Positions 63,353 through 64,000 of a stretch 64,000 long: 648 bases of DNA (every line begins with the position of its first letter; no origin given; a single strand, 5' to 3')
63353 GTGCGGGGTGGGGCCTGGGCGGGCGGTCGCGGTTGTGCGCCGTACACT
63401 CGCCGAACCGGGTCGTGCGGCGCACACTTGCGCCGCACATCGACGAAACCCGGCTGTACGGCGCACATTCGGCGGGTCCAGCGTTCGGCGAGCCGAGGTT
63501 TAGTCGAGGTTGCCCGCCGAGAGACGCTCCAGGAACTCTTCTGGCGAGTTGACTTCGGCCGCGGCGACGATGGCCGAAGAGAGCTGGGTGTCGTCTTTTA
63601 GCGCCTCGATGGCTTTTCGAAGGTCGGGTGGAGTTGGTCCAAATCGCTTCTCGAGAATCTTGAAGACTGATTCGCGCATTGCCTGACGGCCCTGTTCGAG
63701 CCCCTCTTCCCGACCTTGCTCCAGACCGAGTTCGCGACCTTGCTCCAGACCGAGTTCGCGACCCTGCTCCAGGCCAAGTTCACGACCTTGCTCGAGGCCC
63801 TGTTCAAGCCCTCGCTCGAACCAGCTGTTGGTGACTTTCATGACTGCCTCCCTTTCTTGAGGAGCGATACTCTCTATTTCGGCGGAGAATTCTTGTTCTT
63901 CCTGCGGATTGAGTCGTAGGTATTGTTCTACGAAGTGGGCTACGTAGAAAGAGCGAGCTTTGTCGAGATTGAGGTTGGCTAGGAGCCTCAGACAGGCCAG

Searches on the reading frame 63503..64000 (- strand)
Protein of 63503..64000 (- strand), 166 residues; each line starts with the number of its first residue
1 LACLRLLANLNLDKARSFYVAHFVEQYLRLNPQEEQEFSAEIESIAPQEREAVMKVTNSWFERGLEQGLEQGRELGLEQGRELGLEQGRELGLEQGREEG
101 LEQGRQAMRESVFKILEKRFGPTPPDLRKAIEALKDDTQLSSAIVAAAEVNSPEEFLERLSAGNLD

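Call 21: search_protein_families(library=pfam, proteins=[window:63503-64000:-], max_evalue=0.01)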
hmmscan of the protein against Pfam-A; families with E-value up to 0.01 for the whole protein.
seq(166 aa): 3 families
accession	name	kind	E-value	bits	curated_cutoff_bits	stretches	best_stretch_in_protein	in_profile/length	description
PF09811.14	Yae1_N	-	2.3e-05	24.4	27.5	1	64-88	9-33/39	Essential protein Yae1, N terminal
PF14261.11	DUF4351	-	0.0015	19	25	1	104-137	4-37/59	Domain of unknown function (DUF4351)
PF05819.16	NolX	-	0.003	17.2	26.1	1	123-147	31-55/436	NolX protein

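Call 22: find_homologous_proteins(query=window:63503-64000:-)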
Query seq(166 aa) (166 aa): 664 proteins with E <= 0.001 among 8000 candidates; the best 120 are listed.
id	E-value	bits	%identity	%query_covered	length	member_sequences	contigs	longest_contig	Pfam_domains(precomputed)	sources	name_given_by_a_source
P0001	6.4e-51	190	88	68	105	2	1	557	-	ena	-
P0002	5.3e-25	106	48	81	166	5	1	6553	PF14261.12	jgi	jgi:flagellar biosynthesis/type III secretory pathway protein FliH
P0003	7.6e-23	99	39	81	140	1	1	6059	PF14261.12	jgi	jgi:flagellar biosynthesis/type III secretory pathway protein FliH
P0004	1.1e-22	99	39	81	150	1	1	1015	PF14261.12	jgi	jgi:flagellar biosynthesis/type III secretory pathway protein FliH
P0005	3.2e-22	97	40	80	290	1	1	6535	PF14261.12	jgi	jgi:Domain of unknown function (DUF4351)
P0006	3.3e-22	97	41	80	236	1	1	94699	PF14261.12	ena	-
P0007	5.4e-22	96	39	96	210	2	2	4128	PF14261.12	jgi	-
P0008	2.8e-20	91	57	54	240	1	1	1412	-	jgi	-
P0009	3.9e-20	90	44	83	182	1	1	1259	PF14261.12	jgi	jgi:flagellar biosynthesis/type III secretory pathway protein FliH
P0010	3.0e-19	88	41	96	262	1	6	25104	-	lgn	-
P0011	6.9e-19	86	54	54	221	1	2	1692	PF14261.12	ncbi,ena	-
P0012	7.3e-18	83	52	48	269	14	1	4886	-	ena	-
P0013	8.4e-18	83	49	61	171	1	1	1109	-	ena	-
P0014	1.5e-17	82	56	49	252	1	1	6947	PF14261.12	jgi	jgi:hypothetical protein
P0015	3.3e-17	81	56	49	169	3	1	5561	-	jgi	jgi:hypothetical protein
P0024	1.9e-15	75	58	43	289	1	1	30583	PF04754.19,PF12784.14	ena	-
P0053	3.8e-11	61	37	75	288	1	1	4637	PF04754.19,PF14261.12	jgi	jgi:hypothetical protein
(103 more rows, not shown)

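Call 23: find_encoding_contigs(protein=P0001, flank=10000)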
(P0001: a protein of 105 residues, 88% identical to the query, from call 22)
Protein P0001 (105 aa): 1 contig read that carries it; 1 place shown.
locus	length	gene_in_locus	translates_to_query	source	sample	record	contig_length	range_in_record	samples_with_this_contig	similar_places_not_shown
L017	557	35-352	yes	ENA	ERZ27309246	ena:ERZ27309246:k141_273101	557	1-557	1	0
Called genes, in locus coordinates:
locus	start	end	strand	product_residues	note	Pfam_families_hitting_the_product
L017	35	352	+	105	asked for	-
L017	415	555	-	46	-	?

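Call 24: find_encoding_contigs(protein=P0002, flank=5000)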
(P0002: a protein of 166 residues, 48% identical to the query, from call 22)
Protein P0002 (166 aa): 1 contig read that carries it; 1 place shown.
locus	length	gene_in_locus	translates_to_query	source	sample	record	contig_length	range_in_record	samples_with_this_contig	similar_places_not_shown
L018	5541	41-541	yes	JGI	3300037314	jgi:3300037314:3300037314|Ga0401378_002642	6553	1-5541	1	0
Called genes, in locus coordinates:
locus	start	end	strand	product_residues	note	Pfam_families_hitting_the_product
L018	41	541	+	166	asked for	PF14261:DUF4351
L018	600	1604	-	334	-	PF02361:CbiQ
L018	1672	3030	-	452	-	PF00005:ABC_tran (faint), PF00350:Dynamin_N (faint), PF01926:MMR_HSR1, PF02421:FeoB_N, PF00009:GTP_EFTU, PF01926:MMR_HSR1, PF02421:FeoB_N, PF14714:KH_dom-like, +4 more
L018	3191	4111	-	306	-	PF00685:Sulfotransfer_1 (faint), PF13469:Sulfotransfer_3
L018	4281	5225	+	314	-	PF17284:Spermine_synt_N (weak), PF01564:Spermine_synth, PF13847:Methyltransf_31 (weak)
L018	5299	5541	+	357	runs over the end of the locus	PF01063:Aminotran_4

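Call 35: list_cluster_members(proteins=[P0001])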
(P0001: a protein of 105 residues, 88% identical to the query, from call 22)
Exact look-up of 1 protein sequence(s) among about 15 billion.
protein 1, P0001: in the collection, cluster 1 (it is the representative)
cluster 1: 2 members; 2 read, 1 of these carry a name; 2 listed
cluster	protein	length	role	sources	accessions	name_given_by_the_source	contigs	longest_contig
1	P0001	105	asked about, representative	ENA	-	-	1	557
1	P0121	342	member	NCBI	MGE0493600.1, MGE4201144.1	MAG: Rpn family recombination-promoting nuclease/putative transposase [Vulcanimicrobiota ...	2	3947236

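Call 36: find_encoding_contigs(protein=P0121, flank=10000, max_places=10)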
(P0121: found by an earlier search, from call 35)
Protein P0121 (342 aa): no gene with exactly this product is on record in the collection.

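Call 64: search_protein_families(library=pfam, proteins=[P0121], max_evalue=0.01)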
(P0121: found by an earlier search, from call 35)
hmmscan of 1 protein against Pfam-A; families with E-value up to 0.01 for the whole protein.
P0121 (342 aa): 4 families
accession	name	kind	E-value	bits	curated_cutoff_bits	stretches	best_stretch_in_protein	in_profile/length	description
PF04754.18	Transposase_31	-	7e-06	26.2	21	1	4-97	2-97/203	Putative transposase, YhgA-like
PF09811.14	Yae1_N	-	0.00014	21.9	27.5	1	240-264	9-33/39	Essential protein Yae1, N terminal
PF14261.11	DUF4351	-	0.0063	17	25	0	280-313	4-37/59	Domain of unknown function (DUF4351)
PF05819.16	NolX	-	0.0084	15.8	26.1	0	299-323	31-55/436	NolX protein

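Call 65: search_protein_families(library=ncbifam, proteins=[P0121], max_evalue=0.01)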
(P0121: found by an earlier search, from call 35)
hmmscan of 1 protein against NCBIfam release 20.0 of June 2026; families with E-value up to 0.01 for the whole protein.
P0121 (342 aa): 5 families
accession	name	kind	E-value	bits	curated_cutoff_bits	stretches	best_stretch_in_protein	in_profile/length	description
NF004267.1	PRK05687.1-3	equivalog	1e-12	47.8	293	1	209-290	46-129/266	flagellar assembly protein FliH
NF004270.2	PRK05687.2-1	equivalog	1.6e-11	44.3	180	1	210-287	15-93/223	flagellar assembly protein FliH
TIGR01784.1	T_den_put_tspse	subfamily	4.2e-11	43.2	52.1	1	4-96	1-90/273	Rpn family recombination-promoting nuclease/putative transposase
NF009925.1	PRK13386.1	equivalog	7.3e-11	41.8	192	1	231-292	33-94/228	flagellar assembly protein FliH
NF004266.1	PRK05687.1-1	equivalog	2.8e-06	27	260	1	212-283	18-92/230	flagellar assembly protein FliH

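Call 75: find_encoding_contigs(protein=P0006, flank=1500, max_places=2)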
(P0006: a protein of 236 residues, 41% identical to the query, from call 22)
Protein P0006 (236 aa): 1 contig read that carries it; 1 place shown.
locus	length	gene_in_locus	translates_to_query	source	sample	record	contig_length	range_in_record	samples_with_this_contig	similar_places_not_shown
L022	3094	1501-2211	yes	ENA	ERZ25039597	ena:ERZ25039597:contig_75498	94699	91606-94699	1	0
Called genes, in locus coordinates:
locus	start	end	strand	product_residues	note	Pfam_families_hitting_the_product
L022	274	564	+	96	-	-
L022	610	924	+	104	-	PF01909:NTP_transf_2, PF18765:Polbeta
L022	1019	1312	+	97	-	PF05168:HEPN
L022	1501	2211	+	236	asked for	PF14261:DUF4351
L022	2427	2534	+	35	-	-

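Call 76: find_encoding_contigs(protein=P0010, flank=1500, max_places=3)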
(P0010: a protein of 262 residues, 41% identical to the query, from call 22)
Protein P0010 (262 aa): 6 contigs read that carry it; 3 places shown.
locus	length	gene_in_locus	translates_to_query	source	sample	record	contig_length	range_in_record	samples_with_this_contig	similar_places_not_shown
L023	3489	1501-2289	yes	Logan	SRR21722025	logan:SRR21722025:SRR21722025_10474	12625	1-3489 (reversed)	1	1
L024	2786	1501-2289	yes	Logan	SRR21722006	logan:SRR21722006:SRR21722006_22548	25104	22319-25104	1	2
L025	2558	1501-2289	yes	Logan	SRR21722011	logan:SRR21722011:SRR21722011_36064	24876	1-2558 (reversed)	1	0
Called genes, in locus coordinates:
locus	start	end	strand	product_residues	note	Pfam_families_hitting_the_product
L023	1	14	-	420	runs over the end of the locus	PF00515:TPR_1 (faint), PF07719:TPR_2 (faint), PF13181:TPR_8 (faint), PF12895:ANAPC3 (weak), PF23914:TPR_CcmH_CycH (weak), PF14559:TPR_19 (weak), PF13424:TPR_12 (weak), PF13432:TPR_16, +6 more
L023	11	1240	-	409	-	PF05496:RuvB_N (weak), PF13191:AAA_16 (faint), PF00004:AAA, PF07728:AAA_5 (faint), PF17862:AAA_lid_3 (weak)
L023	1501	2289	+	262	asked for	-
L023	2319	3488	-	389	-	?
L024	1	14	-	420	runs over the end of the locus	PF00515:TPR_1 (faint), PF07719:TPR_2 (faint), PF13181:TPR_8 (faint), PF12895:ANAPC3 (weak), PF23914:TPR_CcmH_CycH (weak), PF14559:TPR_19 (weak), PF13424:TPR_12 (weak), PF13432:TPR_16, +6 more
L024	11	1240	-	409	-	PF05496:RuvB_N (weak), PF13191:AAA_16 (faint), PF00004:AAA, PF07728:AAA_5 (faint), PF17862:AAA_lid_3 (weak)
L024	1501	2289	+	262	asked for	-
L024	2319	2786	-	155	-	?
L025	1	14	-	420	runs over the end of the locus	PF00515:TPR_1 (faint), PF07719:TPR_2 (faint), PF13181:TPR_8 (faint), PF12895:ANAPC3 (weak), PF23914:TPR_CcmH_CycH (weak), PF14559:TPR_19 (weak), PF13424:TPR_12 (weak), PF13432:TPR_16, +6 more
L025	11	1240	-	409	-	PF05496:RuvB_N (weak), PF13191:AAA_16 (faint), PF00004:AAA, PF07728:AAA_5 (faint), PF17862:AAA_lid_3 (weak)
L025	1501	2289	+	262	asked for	-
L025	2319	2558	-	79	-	?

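Call 77: find_encoding_contigs(protein=P0005, flank=1500, max_places=2)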
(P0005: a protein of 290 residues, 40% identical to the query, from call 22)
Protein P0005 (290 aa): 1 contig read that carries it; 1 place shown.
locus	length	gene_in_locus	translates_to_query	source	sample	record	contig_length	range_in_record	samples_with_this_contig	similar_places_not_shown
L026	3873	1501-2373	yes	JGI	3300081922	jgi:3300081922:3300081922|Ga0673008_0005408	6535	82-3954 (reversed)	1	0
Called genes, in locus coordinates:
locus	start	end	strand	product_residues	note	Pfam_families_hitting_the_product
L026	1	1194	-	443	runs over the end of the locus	PF01547:SBP_bac_1, PF13416:SBP_bac_8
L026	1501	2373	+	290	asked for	PF14261:DUF4351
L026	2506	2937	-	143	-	-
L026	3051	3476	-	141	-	-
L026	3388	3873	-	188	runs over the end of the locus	?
